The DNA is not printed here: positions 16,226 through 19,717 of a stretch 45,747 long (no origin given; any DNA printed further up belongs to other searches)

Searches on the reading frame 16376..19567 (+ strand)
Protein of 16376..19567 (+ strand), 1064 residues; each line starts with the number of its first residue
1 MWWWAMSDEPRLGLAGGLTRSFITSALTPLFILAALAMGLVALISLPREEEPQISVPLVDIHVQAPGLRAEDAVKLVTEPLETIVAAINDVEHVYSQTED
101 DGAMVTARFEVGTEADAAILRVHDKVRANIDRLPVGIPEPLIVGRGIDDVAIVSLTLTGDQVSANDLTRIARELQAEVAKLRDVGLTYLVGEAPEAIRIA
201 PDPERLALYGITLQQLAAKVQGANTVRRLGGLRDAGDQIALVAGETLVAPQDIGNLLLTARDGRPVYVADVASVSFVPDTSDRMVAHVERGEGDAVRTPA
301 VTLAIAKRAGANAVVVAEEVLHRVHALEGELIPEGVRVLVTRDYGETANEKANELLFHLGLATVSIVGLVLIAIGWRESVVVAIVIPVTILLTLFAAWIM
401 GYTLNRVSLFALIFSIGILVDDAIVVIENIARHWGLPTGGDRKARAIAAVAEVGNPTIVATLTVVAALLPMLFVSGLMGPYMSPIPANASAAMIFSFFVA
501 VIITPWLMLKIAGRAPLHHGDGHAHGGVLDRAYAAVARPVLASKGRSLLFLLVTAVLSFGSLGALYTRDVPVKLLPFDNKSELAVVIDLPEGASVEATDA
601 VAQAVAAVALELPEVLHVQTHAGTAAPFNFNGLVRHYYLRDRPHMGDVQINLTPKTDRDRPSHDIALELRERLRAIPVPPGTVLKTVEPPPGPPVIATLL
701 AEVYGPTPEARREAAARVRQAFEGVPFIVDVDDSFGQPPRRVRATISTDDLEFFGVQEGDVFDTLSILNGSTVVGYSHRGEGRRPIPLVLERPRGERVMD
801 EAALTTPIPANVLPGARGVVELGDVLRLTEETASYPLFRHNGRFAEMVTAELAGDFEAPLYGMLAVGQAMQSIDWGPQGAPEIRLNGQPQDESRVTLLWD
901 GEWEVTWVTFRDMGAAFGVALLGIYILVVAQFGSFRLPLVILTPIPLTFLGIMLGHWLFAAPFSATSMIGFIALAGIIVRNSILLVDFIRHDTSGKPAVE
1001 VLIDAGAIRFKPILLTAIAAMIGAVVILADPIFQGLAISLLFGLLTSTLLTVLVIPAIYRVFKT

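Call 54: search_protein_families(library=pfam, proteins=[window:16376-19567:+], max_evalue=0.001)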
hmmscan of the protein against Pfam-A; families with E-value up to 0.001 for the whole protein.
window:16376-19567:+ (1064 aa): 1 family
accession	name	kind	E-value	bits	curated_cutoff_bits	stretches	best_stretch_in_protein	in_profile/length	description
PF00873.25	ACR_tran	-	8.9e-142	474.4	28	1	28-1063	12-1021/1021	AcrB/AcrD/AcrF family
